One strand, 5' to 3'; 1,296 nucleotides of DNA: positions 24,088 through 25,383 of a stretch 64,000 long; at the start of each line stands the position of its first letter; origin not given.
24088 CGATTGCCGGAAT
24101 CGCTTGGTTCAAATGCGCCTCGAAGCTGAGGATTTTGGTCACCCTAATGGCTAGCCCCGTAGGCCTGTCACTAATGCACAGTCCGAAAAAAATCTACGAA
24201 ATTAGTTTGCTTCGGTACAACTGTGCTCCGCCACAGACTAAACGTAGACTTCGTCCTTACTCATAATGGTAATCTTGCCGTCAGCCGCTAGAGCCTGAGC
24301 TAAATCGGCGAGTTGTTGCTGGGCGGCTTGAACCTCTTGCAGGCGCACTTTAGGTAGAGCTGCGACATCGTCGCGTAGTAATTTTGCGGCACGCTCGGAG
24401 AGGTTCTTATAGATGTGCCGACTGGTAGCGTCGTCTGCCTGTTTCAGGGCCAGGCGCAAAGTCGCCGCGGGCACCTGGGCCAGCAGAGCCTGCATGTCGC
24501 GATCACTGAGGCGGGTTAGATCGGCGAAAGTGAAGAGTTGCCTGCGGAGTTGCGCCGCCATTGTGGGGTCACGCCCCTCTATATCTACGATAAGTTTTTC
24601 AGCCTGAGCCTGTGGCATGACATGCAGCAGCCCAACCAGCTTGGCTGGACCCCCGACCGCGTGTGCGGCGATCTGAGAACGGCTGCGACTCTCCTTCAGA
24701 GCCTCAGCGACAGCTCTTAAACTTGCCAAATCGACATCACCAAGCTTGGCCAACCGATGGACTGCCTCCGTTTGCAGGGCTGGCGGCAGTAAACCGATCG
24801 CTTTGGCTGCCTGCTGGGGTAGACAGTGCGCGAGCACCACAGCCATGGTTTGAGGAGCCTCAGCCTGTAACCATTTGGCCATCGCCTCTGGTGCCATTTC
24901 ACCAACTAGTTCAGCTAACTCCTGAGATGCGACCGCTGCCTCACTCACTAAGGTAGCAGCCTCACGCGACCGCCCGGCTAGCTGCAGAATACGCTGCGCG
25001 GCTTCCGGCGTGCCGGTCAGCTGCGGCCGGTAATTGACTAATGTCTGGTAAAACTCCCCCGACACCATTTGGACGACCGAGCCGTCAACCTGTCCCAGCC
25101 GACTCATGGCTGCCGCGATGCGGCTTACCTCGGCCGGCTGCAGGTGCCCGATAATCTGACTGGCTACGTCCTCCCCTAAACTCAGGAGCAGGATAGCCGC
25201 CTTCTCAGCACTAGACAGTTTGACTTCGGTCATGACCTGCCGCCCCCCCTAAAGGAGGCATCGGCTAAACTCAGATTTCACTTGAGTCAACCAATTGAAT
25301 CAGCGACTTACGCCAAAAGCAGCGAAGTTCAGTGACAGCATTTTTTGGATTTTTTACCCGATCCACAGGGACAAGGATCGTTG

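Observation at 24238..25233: Canonical fliG with no flagellar neighbours, embedded in a string with PilZ-cyclases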

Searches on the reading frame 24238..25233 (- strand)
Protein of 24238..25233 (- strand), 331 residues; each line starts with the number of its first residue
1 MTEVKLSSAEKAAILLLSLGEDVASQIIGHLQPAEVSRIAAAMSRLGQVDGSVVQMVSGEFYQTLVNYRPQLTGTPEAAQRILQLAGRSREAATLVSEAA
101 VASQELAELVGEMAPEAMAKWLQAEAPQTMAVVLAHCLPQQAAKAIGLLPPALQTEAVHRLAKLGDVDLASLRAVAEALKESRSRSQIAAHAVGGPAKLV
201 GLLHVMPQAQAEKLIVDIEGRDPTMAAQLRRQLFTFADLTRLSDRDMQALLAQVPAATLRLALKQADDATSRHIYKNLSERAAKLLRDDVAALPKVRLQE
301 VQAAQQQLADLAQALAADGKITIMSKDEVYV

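Call 3: search_protein_families(library=pfam, proteins=[window:24238-25233:-], max_evalue=0.01)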
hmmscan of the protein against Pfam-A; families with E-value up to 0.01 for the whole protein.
window:24238-25233:- (331 aa): 4 families
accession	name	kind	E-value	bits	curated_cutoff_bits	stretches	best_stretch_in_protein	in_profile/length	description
PF01706.21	FliG_C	-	6.5e-32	110.5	23.3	1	218-323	3-108/108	FliG C-terminal domain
PF14842.11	FliG_N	-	2.6e-24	86.3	25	1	5-103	1-99/104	FliG N-terminal domain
PF14841.11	FliG_M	-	3e-19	69.4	25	2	115-182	1-68/76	FliG middle domain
PF03448.22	MgtE_N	-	8.5e-06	26.7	25.9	0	6-44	24-62/102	MgtE intracellular N domain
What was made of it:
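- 24238..25233 (-): fliG-B coding sequence: 331-aa, three-domain FliG-family protein, a divergent second paralog. Pfam FliG_N/M/C (call 3).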

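Call 4: search_protein_families(library=ncbifam, proteins=[window:24238-25233:-], max_evalue=0.01)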
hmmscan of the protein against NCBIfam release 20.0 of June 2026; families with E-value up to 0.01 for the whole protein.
window:24238-25233:- (331 aa): 2 families
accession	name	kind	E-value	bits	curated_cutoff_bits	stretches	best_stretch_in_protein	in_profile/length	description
TIGR00207.1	fliG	equivalog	6.3e-58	196.7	226.7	1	5-328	8-335/338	flagellar motor switch protein FliG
NF004260.2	PRK05686.2-1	equivalog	4.7e-17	62.1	550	1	5-292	14-302/316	flagellar motor switch protein FliG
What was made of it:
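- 24238..25233 (-): TIGR00207 196.7 bits, below the 226.7 cutoff (call 4).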

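Call 10: find_homologous_proteins(query=window:24238-25233:-, max_evalue=0.00001)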
Query window:24238-25233:- (331 aa): 73 proteins with E <= 0.00001 among 8000 candidates.
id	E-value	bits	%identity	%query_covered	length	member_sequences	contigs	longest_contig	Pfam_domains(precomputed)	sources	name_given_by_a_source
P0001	1.9e-194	663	100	100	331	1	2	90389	PF14842.12,PF14841.12,PF03448.23,PF01706.22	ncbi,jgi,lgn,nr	ncbi:MAG: hypothetical protein FJ146_06535 [Deltaproteobacteria bacterium]|nr:hypothetical protein [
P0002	1.6e-145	502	76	100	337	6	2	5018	PF14842.12,PF14841.12,PF01706.22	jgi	jgi:flagellar motor switch protein FliG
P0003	8.4e-140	483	72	100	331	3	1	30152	PF14842.12,PF14841.12,PF01706.22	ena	-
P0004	4.1e-100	353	55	99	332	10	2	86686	PF14842.12,PF14841.12,PF01706.22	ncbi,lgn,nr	ncbi:MAG: hypothetical protein NTY08_16690 [Proteobacteria bacterium]|nr:hypothetical protein [Pseud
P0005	9.6e-99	349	56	99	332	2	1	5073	PF14842.12,PF14841.12,PF01706.22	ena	-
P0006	1.3e-81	293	52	99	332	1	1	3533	PF14842.12,PF14841.12,PF01706.22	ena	-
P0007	9.9e-50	188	36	96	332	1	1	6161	PF14842.12,PF14841.12,PF03448.23,PF01706.22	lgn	-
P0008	2.7e-45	173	32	95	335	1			PF14842.12,PF14841.12,PF03448.23,PF01706.22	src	-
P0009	4.3e-45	173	32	95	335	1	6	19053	PF14842.12,PF14841.12,PF03448.23,PF01706.22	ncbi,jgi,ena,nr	ncbi:MAG: flagellar motor switch protein FliG [Nitrospirae bacterium GWA2_42_11]|nr:MAG: flagellar m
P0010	5.7e-45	172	32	95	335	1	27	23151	PF14842.12,PF14841.12,PF03448.23,PF01706.22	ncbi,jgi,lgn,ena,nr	ncbi:MAG: flagellar motor switch protein FliG [Nitrospirae bacterium RIFCSPLOW2_12_42_9]|nr:MAG: fla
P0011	1.1e-44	172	32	95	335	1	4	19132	PF14842.12,PF14841.12,PF03448.23,PF01706.22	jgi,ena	-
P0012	5.5e-40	156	31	98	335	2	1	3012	PF14842.12,PF14841.12,PF03448.23,PF01706.22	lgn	-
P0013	2.0e-38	151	33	98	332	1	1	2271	PF14842.12,PF14841.12,PF01706.22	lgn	-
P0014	1.3e-37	148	31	100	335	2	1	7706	PF14842.12,PF14841.12,PF03448.23,PF01706.22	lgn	-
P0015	3.4e-37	147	33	99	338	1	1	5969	PF14842.12,PF14841.12,PF03448.23,PF01706.22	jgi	jgi:flagellar motor switch protein FliG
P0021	1.4e-35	142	30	96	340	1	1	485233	PF14842.12,PF14841.12,PF03448.23,PF01706.22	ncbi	-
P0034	7.8e-34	136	34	95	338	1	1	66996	PF14842.12,PF14841.12,PF03448.23,PF01706.22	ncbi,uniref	ncbi:flagellar motor switch protein FliG [Solicola sp. PLA-1-18]|uniref:flagellar motor switch prote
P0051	1.3e-31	129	30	99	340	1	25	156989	PF14842.12,PF14841.12,PF01706.22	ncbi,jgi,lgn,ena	ncbi:MAG: flagellar motor switch protein FliG [Candidatus Sulfotelmatobacter sp.]|jgi:flagellar moto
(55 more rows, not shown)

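Call 11: find_encoding_contigs(protein=P0004, flank=10000, max_places=3)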
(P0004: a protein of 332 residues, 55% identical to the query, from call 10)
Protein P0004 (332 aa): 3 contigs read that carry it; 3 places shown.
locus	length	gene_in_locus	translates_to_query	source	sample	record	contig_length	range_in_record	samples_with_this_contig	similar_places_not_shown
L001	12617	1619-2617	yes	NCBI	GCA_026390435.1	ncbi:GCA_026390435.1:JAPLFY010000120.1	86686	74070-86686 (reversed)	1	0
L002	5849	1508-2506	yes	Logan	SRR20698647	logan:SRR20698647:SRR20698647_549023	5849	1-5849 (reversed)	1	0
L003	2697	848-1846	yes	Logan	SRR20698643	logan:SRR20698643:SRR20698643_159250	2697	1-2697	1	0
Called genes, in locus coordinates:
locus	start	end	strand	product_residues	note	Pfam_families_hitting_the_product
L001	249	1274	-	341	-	PF12740:PETase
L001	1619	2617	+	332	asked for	PF14842:FliG_N, PF14841:FliG_M, PF01706:FliG_C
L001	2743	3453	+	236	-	PF00005:ABC_tran, PF13304:AAA_21 (faint)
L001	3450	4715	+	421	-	PF12704:MacB_PCD, PF02687:FtsX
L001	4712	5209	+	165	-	PF11736:DUF3299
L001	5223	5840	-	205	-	PF01794:Ferric_reduct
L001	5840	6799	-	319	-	PF00174:Oxidored_molyb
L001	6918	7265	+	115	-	PF11969:DcpS_C, PF01230:HIT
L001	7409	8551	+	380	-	PF01637:ATPase_2 (weak)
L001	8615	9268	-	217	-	PF00702:Hydrolase, PF12710:HAD, PF13419:HAD_2, PF13242:Hydrolase_like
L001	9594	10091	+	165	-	-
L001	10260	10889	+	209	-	PF01618:MotA_ExbB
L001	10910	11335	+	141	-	PF02472:ExbD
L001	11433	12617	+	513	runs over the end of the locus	PF04107:GCS2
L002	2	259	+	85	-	?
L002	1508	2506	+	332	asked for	PF14842:FliG_N, PF14841:FliG_M, PF01706:FliG_C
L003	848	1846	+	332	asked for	PF14842:FliG_N, PF14841:FliG_M, PF01706:FliG_C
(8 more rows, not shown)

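Call 12: find_encoding_contigs(protein=P0003, flank=10000, max_places=3)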
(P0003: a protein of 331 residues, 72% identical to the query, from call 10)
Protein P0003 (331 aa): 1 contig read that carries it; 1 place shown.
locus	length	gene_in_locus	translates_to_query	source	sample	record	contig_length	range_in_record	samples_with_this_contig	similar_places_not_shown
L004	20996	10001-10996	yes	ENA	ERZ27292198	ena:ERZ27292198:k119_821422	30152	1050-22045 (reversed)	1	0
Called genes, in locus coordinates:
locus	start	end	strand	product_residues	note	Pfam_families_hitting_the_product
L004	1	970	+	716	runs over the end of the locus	PF16697:Yop-YscD_cpl, PF00498:FHA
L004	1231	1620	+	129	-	PF01551:Peptidase_M23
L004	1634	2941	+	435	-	PF00654:Voltage_CLC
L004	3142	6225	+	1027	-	-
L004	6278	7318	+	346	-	-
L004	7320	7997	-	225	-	PF09335:VTT_dom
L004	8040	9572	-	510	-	PF00085:Thioredoxin (weak), PF13098:Thioredoxin_2, PF13899:Thioredoxin_7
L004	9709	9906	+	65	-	PF02810:SEC-C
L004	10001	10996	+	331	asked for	PF14841:FliG_M (weak), PF14842:FliG_N, PF14841:FliG_M, PF01706:FliG_C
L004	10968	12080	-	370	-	PF00465:Fe-ADH, PF13685:Fe-ADH_2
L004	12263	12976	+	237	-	PF00005:ABC_tran, PF13304:AAA_21 (faint)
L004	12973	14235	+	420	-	PF12704:MacB_PCD, PF02687:FtsX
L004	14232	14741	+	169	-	PF11736:DUF3299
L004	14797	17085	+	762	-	PF07696:7TMR-DISMED2, PF07695:7TMR-DISM_7TM, PF00211:Guanylate_cyc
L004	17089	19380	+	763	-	PF07696:7TMR-DISMED2 (weak), PF07695:7TMR-DISM_7TM, PF00211:Guanylate_cyc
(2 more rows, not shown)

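Call 13: find_encoding_contigs(protein=P0007, flank=10000, max_places=3)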
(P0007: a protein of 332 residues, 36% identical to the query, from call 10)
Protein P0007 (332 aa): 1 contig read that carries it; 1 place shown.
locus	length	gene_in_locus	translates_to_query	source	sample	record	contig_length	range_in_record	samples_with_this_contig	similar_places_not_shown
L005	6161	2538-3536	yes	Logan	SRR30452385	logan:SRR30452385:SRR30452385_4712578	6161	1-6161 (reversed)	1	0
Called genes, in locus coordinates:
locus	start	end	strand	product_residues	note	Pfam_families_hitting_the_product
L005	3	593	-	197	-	?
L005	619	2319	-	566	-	PF03814:KdpA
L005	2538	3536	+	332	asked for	PF03448:MgtE_N (faint), PF14841:FliG_M (weak), PF14842:FliG_N, PF14841:FliG_M, PF01706:FliG_C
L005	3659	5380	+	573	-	PF01663:Phosphodiest, PF01676:Metalloenzyme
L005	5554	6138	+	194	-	-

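Call 15: search_solved_structures(query=window:24238-25233:-, show_alignments=3)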
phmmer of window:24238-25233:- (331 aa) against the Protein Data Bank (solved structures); distinct sequences matched with E-value up to 0.001: 16.
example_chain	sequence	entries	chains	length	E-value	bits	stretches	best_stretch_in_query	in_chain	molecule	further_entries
8z4d_1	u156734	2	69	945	3.6e-37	132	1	6-323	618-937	Flagellar M-ring protein,Flagellar motor switch protein FliG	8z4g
8umx_B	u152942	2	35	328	7.2e-36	127.7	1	6-331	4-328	Flagellar motor switch protein FliG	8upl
8umd_B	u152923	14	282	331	1.6e-35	126.5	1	6-331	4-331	Flagellar motor switch protein FliG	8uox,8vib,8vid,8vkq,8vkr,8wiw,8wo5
3hjl_A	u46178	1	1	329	2.5e-33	119.4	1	5-323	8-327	Flagellar motor switch protein fliG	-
4fhr_B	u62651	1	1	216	1.7e-32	116.7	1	111-323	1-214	Flagellar motor switch protein FliG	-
3ajc_A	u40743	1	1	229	2.1e-32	116.4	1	111-323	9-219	Flagellar motor switch protein fliG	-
1lkv_X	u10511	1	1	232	2.5e-32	116.1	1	111-323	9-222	FLAGELLAR MOTOR SWITCH PROTEIN FLIG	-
3usw_A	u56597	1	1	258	7.9e-23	84.9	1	90-326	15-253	Flagellar motor switch protein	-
3usy_A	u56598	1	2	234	1.9e-22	83.7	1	109-326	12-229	Flagellar motor switch protein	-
1qc7_A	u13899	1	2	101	2.2e-15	60.5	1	233-324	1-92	PROTEIN (FLIG)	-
8ucs_H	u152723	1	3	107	1e-09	41.9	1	235-324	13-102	Flagellar motor switch protein FliG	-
4qrm_B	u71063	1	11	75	6.8e-07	32.7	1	118-167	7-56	Flagellar motor switch protein FliG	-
3soh_B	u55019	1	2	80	7.1e-07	32.6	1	118-168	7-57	Flagellar motor switch protein FliG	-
4fq0_C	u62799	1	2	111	1.2e-06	31.9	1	102-180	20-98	Flagellar motor switch protein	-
5wuj_B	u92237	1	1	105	2.4e-05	27.6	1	5-95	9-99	Flagellar motor switch protein FliG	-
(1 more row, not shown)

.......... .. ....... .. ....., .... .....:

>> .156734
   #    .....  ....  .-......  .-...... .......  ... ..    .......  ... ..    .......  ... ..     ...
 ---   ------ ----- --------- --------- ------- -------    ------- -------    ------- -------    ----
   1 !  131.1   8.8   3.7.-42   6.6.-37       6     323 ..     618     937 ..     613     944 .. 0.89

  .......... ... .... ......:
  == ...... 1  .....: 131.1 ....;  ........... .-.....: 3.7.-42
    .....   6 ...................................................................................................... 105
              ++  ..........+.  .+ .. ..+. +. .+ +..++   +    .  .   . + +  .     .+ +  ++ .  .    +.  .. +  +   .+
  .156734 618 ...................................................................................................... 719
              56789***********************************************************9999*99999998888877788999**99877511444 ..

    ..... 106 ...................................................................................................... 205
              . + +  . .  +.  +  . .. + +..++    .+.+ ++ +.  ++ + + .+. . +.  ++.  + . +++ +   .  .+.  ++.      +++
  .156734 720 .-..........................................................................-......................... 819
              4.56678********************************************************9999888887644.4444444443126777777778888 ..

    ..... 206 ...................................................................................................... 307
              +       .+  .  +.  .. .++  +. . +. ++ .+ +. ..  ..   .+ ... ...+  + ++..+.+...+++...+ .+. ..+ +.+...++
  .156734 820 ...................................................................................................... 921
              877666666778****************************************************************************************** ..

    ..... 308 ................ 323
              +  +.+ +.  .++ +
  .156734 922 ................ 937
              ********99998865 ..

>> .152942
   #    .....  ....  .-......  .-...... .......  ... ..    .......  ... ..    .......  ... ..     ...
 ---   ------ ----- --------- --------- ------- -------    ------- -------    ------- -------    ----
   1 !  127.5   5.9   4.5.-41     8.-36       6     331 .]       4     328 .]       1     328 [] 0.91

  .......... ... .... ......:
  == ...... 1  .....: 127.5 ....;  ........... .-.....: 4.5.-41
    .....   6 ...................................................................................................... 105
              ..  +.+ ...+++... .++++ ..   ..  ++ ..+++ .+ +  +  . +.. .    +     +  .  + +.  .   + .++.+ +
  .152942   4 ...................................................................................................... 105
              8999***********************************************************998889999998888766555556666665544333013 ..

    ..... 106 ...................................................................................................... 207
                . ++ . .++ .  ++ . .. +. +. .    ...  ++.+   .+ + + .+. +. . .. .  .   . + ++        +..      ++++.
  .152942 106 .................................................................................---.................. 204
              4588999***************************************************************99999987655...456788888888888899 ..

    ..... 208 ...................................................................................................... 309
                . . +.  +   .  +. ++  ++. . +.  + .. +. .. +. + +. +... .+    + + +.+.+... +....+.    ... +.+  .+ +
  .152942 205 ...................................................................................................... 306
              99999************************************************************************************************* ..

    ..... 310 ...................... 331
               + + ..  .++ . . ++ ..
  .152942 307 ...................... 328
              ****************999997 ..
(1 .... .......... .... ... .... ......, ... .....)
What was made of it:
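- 24238..25233 (-): Full-length alignment to solved FliGs (call 15).
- On FliG (flagellar rotor/switch protein): Full-length alignment to solved FliGs at E about 1e-36 (call 15).
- Checked: It aligns end to end with solved Salmonella, Vibrio and Aquifex FliG structures, E 1e-33 to 1e-37 (call 15).
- Three Pfam FliG domains (call 3) and full-length alignment to solved FliGs (call 15).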

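Call 19: find_related_loci(query=A2, collection=genome_contigs, flank=10000)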
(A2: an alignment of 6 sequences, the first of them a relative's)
Query A2 (331 aa) in genome_contigs; peptide patterns used: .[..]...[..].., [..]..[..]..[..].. (x = any residue, [..] = any of these).
126 stretches matched a pattern; 14 encode a relative of the query (tblastn E <= 1e-3); 14 distinct loci.
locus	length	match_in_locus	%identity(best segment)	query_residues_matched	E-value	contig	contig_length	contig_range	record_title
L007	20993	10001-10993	71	1-331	7e-145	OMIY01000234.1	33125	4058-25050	bacterium isolate AM_0764 genome assembly, contig: AM_0764_234, whole genome shotgun sequence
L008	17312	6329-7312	55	5-331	2e-111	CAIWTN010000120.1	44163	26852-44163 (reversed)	MAG: uncultured proteobacterium isolate Loclat_bin-10810 genome assembly, contig: bin-10810:120/252, whole genome shotgu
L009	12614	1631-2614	55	5-331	2e-106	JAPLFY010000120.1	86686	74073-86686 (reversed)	MAG: Proteobacteria bacterium isolate LacPavin_0920_SED3_MAG_51_70 LacPavin_0920_SED3_scaffold_924610, whole genome shot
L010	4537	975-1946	33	1-324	3e-45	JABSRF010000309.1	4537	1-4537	MAG: Oligoflexales bacterium isolate DT_79 DT-Oligoflexales-1_scaffold_309, whole genome shotgun sequence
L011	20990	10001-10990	33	5-331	8e-44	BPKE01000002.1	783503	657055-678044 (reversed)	MAG: Gammaproteobacteria bacterium KatS3mg121 DNA, contig_17190, whole genome shotgun sequence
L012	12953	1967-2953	33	6-331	1e-43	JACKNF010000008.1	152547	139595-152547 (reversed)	MAG: Gammaproteobacteria bacterium isolate HK-STAS-PROT-137 HK-STAS-PROT-137_8, whole genome shotgun sequence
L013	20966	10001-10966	35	7-326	7e-40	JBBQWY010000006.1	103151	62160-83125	MAG: Steroidobacterales bacterium isolate Co_metawrap_2085 Cmw_2085_k141_26432609_length_103151_cov_47.9982, whole genom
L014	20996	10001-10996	29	2-331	5e-38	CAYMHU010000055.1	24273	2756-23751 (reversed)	MAG TPA_asm: uncultured Granulosicoccaceae bacterium isolate SRP268394_co1_92 genome assembly, contig: NODE_3513_length_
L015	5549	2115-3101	31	6-331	2e-37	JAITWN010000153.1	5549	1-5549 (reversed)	MAG: Chromatiales bacterium isolate Xx448_bin22 k119_1895176, whole genome shotgun sequence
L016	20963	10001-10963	32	11-331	2e-29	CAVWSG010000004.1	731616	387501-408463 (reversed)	MAG: uncultured delta proteobacterium isolate MFD05442.bin.2.332 genome assembly, contig: contig_23592, whole genome sho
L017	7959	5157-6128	31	11-331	1e-27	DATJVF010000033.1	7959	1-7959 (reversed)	MAG TPA_asm: Anaeromyxobacteraceae bacterium isolate SMAG_U15065 k141_1051804, whole genome shotgun sequence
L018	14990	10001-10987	34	6-331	2e-44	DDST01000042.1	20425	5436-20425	MAG TPA_asm: Proteobacteria bacterium UBA2383 UBA2383_contig_28244, whole genome shotgun sequence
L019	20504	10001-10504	32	148-323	4e-17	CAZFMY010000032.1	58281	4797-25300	MAG TPA_asm: uncultured Gemmatimonadaceae bacterium isolate SRP077602_co9_658 genome assembly, contig: NODE_381_length_5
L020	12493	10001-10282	41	229-322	2e-13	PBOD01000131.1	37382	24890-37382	MAG: Gemmatimonadetes bacterium isolate RS822 18062, whole genome shotgun sequence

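Call 26: search_protein_families(library=pfam, proteins=[L010:339-725:+, L010:975-1961:+, L010:1984-2265:-, L010:2362-3456:-, L010:3468-4400:-, L013:8095-9870:+, L013:10984-11997:+, L005:3659-5380:+, L005:5554-6138:+], max_evalue=0.001)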
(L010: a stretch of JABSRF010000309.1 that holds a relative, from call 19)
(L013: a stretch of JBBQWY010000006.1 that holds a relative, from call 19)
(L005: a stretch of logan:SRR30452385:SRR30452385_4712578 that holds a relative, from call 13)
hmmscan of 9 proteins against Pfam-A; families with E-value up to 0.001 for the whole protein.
L010:339-725:+ (128 aa): 0 families

L010:975-1961:+ (328 aa): 4 families
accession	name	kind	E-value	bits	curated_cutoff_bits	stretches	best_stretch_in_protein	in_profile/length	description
PF01706.21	FliG_C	-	2.8e-36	124.5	23.3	1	217-323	2-108/108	FliG C-terminal domain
PF14842.11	FliG_N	-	3.2e-27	95.6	25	2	7-102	3-98/104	FliG N-terminal domain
PF14841.11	FliG_M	-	5e-27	94.4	25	1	115-184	2-71/76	FliG middle domain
PF03448.22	MgtE_N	-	7.3e-05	23.7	25.9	0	9-45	15-51/102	MgtE intracellular N domain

L010:1984-2265:- (93 aa): 0 families

L010:2362-3456:- (364 aa): 1 family
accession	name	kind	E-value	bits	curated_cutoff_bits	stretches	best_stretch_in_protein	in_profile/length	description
PF01702.25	TGT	-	2.3e-159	530.7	26.3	1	10-360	2-353/357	Queuine tRNA-ribosyltransferase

L010:3468-4400:- (310 aa): 1 family
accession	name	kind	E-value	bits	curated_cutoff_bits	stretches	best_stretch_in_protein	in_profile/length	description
PF00491.26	Arginase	-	5e-77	259.5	22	1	11-304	2-278/280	Arginase family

L013:8095-9870:+ (591 aa): 2 families
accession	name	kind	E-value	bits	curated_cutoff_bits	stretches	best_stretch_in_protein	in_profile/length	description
PF13517.12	FG-GAP_3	-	6e-11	43.2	26.9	1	257-335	1-60/61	FG-GAP-like repeat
PF01839.29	FG-GAP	-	7.3e-06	26.2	22.1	0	382-403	5-26/37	FG-GAP repeat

L013:10984-11997:+ (337 aa): 2 families
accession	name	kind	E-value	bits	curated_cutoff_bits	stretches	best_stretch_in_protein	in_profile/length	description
PF02154.20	FliM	-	1.2e-62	211.7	27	1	41-231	2-192/192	Flagellar motor switch protein FliM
PF01052.25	FliMN_C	-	2.6e-15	56.5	23.8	1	253-320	2-71/73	Type III flagellar switch regulator (C-ring) FliN C-term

L005:3659-5380:+ (573 aa): 2 families
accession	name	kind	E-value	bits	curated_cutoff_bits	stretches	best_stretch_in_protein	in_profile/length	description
PF01663.27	Phosphodiest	-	1.1e-20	75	23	1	168-534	2-280/342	Type I phosphodiesterase / nucleotide pyrophosphatase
PF01676.23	Metalloenzyme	-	8e-08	32.5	24.3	1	405-471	143-204/252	Metalloenzyme superfamily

L005:5554-6138:+ (194 aa): 0 families
